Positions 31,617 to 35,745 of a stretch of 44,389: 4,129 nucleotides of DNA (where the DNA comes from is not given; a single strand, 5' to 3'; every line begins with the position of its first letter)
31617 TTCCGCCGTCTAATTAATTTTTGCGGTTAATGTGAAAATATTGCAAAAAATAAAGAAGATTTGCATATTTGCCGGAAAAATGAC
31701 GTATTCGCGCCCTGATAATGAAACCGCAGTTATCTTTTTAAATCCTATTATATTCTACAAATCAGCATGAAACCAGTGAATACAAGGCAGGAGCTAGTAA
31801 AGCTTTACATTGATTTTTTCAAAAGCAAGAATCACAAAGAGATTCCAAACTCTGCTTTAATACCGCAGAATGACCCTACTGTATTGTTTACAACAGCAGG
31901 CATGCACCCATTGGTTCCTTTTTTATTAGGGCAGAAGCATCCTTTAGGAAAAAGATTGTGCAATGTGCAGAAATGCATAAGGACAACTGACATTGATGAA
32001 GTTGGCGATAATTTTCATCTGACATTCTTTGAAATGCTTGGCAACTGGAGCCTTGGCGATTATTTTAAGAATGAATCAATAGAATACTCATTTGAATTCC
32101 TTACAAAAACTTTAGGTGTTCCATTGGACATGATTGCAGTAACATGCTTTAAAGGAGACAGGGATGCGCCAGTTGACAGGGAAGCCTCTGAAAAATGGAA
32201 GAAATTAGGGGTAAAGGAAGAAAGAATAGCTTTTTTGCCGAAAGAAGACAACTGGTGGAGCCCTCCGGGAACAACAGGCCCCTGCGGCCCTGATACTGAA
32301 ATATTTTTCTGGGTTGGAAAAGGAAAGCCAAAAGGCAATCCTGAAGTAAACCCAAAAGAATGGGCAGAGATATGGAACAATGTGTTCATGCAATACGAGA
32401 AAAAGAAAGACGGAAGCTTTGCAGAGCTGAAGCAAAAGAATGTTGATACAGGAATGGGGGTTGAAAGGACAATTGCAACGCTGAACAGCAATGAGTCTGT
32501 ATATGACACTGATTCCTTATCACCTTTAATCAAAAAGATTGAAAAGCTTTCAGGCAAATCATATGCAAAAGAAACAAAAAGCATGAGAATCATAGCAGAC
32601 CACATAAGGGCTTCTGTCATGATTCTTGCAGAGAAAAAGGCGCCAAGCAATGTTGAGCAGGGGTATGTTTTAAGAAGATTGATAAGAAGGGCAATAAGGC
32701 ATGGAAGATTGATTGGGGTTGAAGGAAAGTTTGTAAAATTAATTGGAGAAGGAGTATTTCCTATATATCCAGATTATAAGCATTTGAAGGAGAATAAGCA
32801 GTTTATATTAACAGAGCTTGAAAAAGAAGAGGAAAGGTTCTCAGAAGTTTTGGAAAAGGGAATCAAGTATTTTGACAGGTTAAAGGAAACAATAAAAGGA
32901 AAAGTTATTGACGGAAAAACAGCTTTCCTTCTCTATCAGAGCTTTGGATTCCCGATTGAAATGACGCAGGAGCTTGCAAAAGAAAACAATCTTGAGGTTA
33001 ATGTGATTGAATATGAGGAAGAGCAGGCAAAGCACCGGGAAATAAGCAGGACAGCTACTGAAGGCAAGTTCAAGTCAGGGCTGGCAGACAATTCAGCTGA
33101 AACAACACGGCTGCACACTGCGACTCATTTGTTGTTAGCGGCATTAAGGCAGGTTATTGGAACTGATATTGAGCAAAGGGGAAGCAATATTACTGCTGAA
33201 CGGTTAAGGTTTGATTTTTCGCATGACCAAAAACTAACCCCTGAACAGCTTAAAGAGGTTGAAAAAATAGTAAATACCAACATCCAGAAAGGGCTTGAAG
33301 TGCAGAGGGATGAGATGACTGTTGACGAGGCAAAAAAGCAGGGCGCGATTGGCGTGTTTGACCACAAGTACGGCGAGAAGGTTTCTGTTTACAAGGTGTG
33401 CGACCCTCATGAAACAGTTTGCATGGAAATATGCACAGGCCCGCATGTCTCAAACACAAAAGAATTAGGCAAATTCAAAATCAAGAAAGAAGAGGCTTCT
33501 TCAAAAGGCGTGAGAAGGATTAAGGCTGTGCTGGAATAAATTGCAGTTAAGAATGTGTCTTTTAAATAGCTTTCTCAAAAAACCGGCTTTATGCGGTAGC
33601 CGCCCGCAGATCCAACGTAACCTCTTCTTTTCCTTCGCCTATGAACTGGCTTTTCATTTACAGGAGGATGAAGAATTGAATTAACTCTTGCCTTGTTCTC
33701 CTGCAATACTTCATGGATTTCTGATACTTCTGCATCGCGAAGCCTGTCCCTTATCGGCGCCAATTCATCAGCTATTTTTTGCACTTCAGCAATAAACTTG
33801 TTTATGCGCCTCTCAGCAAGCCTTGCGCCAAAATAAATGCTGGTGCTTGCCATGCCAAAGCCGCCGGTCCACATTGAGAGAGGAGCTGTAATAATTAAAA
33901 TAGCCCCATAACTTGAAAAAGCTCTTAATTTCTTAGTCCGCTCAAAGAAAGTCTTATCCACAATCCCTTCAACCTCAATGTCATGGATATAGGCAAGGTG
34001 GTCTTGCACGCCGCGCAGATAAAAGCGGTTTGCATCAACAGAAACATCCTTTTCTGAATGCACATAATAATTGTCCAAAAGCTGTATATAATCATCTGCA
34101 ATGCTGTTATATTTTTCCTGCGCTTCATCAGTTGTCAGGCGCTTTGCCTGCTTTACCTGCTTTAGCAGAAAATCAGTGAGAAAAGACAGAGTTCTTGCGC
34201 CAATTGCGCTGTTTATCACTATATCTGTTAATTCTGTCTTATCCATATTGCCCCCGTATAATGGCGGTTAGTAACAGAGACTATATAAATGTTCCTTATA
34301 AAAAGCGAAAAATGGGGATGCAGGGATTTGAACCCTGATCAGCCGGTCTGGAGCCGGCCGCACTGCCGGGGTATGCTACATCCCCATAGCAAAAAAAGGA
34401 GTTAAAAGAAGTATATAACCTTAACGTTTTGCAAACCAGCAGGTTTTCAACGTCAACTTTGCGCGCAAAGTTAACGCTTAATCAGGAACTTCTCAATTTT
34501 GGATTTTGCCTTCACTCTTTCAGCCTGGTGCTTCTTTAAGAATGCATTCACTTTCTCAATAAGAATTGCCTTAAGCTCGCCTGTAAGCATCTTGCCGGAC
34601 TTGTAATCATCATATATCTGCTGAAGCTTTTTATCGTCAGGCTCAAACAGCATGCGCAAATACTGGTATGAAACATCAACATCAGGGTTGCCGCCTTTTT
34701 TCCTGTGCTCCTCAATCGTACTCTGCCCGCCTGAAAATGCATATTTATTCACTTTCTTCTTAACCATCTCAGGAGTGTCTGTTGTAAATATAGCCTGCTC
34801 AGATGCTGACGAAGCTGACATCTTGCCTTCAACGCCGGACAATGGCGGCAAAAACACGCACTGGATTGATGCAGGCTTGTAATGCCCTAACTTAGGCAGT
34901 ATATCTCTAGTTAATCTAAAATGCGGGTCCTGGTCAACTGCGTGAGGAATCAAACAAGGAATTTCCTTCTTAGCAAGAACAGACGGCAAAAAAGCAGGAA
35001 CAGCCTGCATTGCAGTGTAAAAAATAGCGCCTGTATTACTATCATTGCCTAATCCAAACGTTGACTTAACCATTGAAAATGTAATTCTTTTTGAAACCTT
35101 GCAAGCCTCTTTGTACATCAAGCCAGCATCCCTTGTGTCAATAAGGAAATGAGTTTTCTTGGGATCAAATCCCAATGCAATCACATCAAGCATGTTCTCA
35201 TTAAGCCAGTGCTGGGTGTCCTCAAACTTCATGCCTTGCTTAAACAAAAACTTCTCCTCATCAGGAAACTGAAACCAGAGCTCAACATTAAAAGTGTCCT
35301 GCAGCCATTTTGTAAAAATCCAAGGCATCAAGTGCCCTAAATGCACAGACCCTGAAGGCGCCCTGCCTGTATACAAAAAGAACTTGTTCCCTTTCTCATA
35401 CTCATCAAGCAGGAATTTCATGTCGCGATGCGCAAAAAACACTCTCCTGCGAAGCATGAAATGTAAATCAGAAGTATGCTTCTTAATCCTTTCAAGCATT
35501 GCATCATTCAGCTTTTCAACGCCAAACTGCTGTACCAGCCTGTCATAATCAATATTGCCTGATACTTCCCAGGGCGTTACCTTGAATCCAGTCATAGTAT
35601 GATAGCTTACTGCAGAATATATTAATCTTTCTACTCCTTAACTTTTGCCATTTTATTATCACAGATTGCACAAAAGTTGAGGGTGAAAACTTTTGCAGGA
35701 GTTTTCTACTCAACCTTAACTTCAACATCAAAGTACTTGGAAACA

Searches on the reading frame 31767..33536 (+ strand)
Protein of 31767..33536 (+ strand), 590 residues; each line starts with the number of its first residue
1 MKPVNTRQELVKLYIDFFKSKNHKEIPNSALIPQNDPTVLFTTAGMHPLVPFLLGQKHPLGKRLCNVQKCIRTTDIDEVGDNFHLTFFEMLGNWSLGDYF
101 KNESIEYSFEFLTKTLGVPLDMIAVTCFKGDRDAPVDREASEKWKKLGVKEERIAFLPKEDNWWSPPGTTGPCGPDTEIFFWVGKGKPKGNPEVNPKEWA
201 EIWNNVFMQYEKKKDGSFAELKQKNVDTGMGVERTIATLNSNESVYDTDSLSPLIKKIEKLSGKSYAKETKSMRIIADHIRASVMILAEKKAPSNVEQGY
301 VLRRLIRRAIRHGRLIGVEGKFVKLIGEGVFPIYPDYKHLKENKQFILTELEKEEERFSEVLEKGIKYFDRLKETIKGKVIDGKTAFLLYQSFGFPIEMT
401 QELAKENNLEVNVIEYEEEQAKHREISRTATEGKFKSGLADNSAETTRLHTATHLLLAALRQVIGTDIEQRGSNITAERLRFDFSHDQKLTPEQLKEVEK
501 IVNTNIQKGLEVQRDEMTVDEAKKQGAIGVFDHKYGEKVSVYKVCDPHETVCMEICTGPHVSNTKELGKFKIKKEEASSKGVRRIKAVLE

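Call 87: search_protein_families(library=pfam, proteins=[window:31767-33536:+], max_evalue=0.00001)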
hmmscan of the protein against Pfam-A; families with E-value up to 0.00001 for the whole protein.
window:31767-33536:+ (590 aa): 2 families
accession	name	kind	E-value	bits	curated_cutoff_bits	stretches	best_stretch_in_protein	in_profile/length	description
PF01411.24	tRNA-synt_2c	-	2.9e-133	445.8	30.3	1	10-442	2-441/552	tRNA synthetases class II (A)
PF07973.19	tRNA_SAD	-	8e-13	48.6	24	1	539-585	1-43/44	Threonyl and Alanyl tRNA synthetase second additional domain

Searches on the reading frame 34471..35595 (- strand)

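Call 87: search_protein_families(library=pfam, proteins=[window:34471-35595:-], max_evalue=0.00001)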
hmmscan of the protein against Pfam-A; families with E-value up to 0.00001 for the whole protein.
window:34471-35595:- (374 aa): 1 family
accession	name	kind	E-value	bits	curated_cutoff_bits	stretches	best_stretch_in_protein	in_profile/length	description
PF00579.31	tRNA-synt_1b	-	2.6e-22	80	21.1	1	69-354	3-292/292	tRNA synthetases class I (W and Y)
